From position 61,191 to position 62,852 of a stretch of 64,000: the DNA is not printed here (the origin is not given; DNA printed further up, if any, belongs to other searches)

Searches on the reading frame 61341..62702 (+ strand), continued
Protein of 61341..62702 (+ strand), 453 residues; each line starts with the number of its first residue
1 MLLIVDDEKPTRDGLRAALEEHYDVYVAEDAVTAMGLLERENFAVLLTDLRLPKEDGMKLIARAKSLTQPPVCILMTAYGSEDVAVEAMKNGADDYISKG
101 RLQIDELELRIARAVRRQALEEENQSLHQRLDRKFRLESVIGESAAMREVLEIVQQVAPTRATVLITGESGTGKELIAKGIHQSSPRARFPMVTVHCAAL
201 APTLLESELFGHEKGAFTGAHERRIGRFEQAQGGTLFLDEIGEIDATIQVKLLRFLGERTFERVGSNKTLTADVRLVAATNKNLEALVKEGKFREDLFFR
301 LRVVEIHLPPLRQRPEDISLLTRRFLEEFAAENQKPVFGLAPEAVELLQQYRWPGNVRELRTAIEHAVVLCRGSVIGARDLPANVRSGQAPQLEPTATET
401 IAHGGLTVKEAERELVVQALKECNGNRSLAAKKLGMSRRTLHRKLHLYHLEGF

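Call 85: search_protein_families(library=padloc, proteins=[L172:355-1134:-, L172:1541-2119:+, L172:2135-2878:+, L172:3020-3646:+, L172:12051-15347:+, L170:1568-2569:-], max_evalue=0.001)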
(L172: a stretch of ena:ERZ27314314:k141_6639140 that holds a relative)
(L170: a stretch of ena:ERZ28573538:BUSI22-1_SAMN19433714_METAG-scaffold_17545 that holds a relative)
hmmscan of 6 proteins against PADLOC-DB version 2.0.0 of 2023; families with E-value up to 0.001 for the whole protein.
L172:355-1134:- (259 aa): 0 families

L172:1541-2119:+ (192 aa): 78 families (the best 25 are shown)
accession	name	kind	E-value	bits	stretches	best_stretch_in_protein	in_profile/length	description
PDLC00269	PtuA1|PtuA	-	1.3e-54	184.2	1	2-181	255-431/446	AAA ATPase domain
PDLC00295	PtuA1|PtuA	-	1.5e-34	117.9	1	3-180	258-419/451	AAA ATPase domain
PDLC00304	PtuA1|PtuA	-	3.2e-31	106.9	1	1-179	254-414/444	AAA ATPase domain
PDLC03660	mREase_IV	-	5.6e-28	96.1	1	2-182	239-415/431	Type IV methyl-directed restriction enzyme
PDLC00271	PtuA1|PtuA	-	1.7e-25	88.5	1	3-159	246-382/421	AAA ATPase domain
PDLC00278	PtuA1|PtuA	-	4.9e-25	86.7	1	2-153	252-387/436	AAA ATPase domain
PDLC00301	PtuA1|PtuA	-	2.2e-24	84.2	1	4-168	250-401/429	AAA ATPase domain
PDLC02913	ATPase_I-A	-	3e-23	80.7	1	4-179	332-482/508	-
PDLC00275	PtuA1|PtuA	-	6.4e-23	79.6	1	1-116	171-274/348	AAA ATPase domain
PDLC00267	PtuA1|PtuA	-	3.2e-22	77.3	1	4-97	254-338/438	AAA ATPase domain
PDLC00277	PtuA1|PtuA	-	6e-22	76.4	1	2-99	249-339/423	AAA ATPase domain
PDLC00305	PtuA1|PtuA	-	1.3e-21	75.4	1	39-154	239-352/392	AAA ATPase domain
PDLC00299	PtuA1|PtuA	-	2.8e-20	70.8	1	43-153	376-482/535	AAA ATPase domain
PDLC00310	PtuA1|PtuA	-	4.3e-20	70.2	1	3-91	256-337/443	AAA ATPase domain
PDLC00298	PtuA1|PtuA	-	2e-19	68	1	1-93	245-330/423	AAA ATPase domain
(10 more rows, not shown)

L172:2135-2878:+ (247 aa): 49 families (the best 25 are shown)
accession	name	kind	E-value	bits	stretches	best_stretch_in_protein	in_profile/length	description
PDLC00317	PtuB1|PtuB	-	3e-25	87.5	1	6-222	5-210/244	Unknown function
PDLC00340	PtuB1|PtuB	-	4.3e-24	83.5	1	16-110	18-114/268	Unknown function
PDLC00337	PtuB1|PtuB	-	2.2e-19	68.2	1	17-202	12-191/216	Unknown function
PDLC00316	PtuB1|PtuB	-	6e-13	47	1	24-112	26-127/301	Unknown function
PDLC00328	PtuB1|PtuB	-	1.4e-11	42.4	1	47-108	47-119/295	Unknown function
PDLC00351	PtuB1|PtuB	-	2.3e-11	42.2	1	7-186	6-181/195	Unknown function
PDLC04251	PDC-M01B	-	4.3e-11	40.7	1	61-134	97-168/279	-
PDLC00292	PtuA1|PtuA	-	4.5e-11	39.8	1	12-192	12-209/726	AAA ATPase domain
PDLC04248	PDC-M01B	-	5.3e-11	40.8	1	62-128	34-98/216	-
PDLC04252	PDC-M01B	-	6.5e-11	39.8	1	60-131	93-162/294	-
PDLC00342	PtuB1|PtuB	-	9.4e-11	39.6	1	35-205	21-184/247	Unknown function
PDLC00336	PtuB1|PtuB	-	1.3e-10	39.4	1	63-184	64-180/250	Unknown function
PDLC04264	PDC-M01B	-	1.8e-10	39.1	1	59-115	97-153/282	-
PDLC00339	PtuB1|PtuB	-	2.1e-10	38.8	1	35-214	38-240/261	Unknown function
PDLC02924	HNH_I-A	-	2.3e-10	38.8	1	65-208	46-179/198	-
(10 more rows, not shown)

L172:3020-3646:+ (208 aa): 1 family
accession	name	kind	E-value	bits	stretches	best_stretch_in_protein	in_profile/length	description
PDLC03586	REase_II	-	1.7e-92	306.8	1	4-202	6-204/209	Type II restriction enzyme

L172:12051-15347:+ (1098 aa): 10 families
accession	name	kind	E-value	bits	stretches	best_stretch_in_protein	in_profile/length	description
PDLC03597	REase_MTase_IIG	-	1.4e-211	703.7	2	173-943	741-1517/1646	Type IIG restriction enzyme-methyltransferase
PDLC03621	REase_MTase_IIG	-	1e-184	614.4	2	24-905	18-875/1024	Type IIG restriction enzyme-methyltransferase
PDLC03051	REase_MTase_I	-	2.1e-155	517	2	193-906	746-1452/1591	Type I restriction enzyme-methyltransferase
PDLC03610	REase_MTase_IIG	-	4.5e-65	218.3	2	508-906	561-941/1096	Type IIG restriction enzyme-methyltransferase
PDLC03631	REase_MTase_IIG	-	1.7e-45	153.4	1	296-905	292-893/1086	Type IIG restriction enzyme-methyltransferase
PDLC04134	mad2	-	1.1e-21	75.3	1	51-629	25-469/492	mads_2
PDLC03025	MTase_I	-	7.7e-07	26.2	1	282-396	133-238/569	Type I methyltransferase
PDLC03226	MTase_II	-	1.4e-06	25.2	0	448-564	116-216/579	Type II methyltransferase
PDLC03021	MTase_I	-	3.8e-06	24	1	289-483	141-294/491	Type I methyltransferase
PDLC03335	MTase_II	-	0.00025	17.9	0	284-377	50-133/607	Type II methyltransferase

L170:1568-2569:- (333 aa): 0 families
